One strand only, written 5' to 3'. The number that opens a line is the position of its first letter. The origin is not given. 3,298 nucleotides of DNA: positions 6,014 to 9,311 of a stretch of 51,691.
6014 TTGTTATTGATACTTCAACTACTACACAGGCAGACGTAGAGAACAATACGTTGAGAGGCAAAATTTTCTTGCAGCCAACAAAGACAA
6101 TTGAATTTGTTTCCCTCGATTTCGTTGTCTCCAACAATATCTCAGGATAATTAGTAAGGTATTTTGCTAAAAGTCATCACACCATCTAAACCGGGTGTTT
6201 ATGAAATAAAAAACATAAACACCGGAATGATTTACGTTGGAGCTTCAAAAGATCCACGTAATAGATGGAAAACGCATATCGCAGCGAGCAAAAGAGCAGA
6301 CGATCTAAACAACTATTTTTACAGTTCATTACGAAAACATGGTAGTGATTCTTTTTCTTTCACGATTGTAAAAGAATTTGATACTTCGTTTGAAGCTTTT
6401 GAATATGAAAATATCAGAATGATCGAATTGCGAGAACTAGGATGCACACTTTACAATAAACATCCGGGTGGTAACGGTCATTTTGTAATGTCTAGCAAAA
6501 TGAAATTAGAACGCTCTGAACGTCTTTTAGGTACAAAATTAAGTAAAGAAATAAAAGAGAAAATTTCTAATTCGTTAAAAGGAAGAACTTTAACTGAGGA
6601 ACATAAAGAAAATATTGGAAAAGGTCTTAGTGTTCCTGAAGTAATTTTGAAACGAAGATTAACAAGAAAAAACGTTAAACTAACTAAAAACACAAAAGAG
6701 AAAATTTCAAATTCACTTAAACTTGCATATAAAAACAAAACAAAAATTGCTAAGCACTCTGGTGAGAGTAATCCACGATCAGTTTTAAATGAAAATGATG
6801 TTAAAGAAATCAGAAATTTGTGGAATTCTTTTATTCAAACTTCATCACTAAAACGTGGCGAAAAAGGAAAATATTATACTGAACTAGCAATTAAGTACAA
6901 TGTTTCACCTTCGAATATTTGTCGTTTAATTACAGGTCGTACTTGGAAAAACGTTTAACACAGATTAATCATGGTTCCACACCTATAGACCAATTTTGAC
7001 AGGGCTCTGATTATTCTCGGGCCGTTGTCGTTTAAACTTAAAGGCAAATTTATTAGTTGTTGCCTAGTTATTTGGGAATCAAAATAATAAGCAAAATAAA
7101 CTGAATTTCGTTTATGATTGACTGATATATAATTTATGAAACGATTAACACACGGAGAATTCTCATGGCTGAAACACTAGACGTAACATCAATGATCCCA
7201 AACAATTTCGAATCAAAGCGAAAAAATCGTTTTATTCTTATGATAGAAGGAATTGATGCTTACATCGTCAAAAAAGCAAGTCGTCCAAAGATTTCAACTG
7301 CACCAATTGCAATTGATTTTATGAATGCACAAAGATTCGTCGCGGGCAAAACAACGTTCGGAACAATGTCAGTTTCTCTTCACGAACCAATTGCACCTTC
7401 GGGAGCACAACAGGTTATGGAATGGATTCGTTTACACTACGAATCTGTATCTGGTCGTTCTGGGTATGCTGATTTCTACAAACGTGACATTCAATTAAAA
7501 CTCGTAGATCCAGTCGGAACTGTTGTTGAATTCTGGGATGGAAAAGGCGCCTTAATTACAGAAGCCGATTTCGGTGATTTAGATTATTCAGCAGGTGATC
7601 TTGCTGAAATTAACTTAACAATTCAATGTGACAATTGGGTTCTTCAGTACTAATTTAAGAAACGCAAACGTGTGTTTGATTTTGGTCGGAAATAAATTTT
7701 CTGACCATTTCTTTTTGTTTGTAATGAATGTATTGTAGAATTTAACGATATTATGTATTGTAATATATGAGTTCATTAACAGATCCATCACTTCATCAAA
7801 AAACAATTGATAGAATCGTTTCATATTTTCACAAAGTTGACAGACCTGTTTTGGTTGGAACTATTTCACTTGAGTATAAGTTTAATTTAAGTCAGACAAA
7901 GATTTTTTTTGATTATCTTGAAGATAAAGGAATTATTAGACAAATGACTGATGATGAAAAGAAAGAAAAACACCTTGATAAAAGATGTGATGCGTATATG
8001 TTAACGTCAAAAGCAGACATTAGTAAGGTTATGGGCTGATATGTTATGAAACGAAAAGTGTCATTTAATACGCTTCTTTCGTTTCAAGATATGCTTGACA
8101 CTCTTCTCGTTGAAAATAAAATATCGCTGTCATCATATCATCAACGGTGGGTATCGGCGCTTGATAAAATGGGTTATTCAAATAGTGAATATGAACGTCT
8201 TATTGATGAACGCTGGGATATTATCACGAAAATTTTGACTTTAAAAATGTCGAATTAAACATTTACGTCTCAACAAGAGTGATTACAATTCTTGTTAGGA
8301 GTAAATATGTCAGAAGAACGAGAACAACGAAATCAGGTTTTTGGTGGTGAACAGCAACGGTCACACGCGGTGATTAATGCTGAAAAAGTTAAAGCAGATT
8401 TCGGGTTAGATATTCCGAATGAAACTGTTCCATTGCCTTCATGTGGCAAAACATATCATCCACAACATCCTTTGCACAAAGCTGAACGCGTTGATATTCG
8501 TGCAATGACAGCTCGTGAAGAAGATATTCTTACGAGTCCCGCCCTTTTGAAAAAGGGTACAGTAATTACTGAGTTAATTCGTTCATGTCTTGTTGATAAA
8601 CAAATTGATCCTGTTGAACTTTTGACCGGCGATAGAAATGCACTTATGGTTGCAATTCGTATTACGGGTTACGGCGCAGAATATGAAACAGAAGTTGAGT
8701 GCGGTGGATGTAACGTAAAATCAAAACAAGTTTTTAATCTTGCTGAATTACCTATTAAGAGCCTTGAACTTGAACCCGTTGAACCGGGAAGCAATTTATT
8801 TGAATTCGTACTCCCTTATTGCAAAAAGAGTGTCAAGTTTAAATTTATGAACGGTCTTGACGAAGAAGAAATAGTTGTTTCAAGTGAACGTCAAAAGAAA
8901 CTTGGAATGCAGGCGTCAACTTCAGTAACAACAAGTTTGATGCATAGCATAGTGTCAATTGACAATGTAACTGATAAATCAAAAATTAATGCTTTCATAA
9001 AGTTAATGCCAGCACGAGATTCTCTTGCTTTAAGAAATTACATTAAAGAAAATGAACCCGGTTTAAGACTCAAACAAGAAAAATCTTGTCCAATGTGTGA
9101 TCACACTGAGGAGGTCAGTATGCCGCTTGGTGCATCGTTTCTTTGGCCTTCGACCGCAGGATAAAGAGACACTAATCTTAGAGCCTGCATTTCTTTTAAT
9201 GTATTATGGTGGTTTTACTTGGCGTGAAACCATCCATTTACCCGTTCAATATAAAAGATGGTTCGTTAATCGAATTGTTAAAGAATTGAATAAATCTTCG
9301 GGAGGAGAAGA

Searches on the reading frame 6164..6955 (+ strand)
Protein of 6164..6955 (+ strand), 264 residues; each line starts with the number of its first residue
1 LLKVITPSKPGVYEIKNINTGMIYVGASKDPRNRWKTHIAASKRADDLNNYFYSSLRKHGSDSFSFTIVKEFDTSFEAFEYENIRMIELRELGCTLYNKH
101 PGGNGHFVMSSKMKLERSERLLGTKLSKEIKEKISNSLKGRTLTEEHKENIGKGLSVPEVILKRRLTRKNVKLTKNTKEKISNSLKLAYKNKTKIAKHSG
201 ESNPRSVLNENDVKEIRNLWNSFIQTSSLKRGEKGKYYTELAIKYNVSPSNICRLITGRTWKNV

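Call 8: search_protein_families(library=phrogs, proteins=[window:6164-6955:+], max_evalue=0.001)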
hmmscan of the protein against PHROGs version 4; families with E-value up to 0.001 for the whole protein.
window:6164-6955:+ (264 aa): 6 families
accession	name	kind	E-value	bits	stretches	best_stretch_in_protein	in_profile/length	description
phrog_314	-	DNA, RNA and nucleotide metabolism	3e-34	119.9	1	9-258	178-376/574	homing endonuclease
phrog_7168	-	DNA, RNA and nucleotide metabolism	3.6e-17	63.7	1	11-252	3-256/284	homing endonuclease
phrog_5123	-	DNA, RNA and nucleotide metabolism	1.1e-11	45.9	1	12-116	4-107/152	homing endonuclease with GIY-YIG motif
phrog_19446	-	DNA, RNA and nucleotide metabolism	2.9e-08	34.5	1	12-171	4-164/254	homing endonuclease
phrog_59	-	DNA, RNA and nucleotide metabolism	0.00043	20.8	1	235-264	246-275/423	HNH endonuclease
phrog_6156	-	DNA, RNA and nucleotide metabolism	0.00052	20.4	1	179-264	158-230/261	endonuclease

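Call 9: search_protein_families(library=pfam, proteins=[window:6164-6955:+], max_evalue=0.01)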
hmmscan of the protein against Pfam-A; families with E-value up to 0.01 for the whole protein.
window:6164-6955:+ (264 aa): 1 family
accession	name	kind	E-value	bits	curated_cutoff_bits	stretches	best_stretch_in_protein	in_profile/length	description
PF01541.30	GIY-YIG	-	2.9e-11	44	22.6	1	10-83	2-66/78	GIY-YIG catalytic domain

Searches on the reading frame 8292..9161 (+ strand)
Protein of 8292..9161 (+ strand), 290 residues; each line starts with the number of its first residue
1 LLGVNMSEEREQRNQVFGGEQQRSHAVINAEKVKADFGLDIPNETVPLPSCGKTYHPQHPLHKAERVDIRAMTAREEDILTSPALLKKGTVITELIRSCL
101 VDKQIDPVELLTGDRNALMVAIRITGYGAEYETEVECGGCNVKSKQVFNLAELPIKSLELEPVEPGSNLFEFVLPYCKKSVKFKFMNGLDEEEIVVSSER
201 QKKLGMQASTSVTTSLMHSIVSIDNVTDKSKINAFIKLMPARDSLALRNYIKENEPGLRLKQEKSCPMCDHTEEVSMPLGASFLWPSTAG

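Call 8: search_protein_families(library=phrogs, proteins=[window:8292-9161:+], max_evalue=0.001)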
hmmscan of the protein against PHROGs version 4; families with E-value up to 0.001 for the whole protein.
window:8292-9161:+ (290 aa): 1 family
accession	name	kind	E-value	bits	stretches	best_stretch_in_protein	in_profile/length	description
phrog_150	-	tail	1.3e-18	68.4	1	40-285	11-233/282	baseplate hub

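Call 9: search_protein_families(library=pfam, proteins=[window:8292-9161:+], max_evalue=0.01)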
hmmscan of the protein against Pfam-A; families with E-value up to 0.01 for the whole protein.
window:8292-9161:+ (290 aa): 1 family
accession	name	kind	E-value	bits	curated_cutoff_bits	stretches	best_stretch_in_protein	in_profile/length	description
PF12322.14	T4_baseplate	-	5.2e-16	59.4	24.5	1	65-278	14-212/219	T4 bacteriophage base plate protein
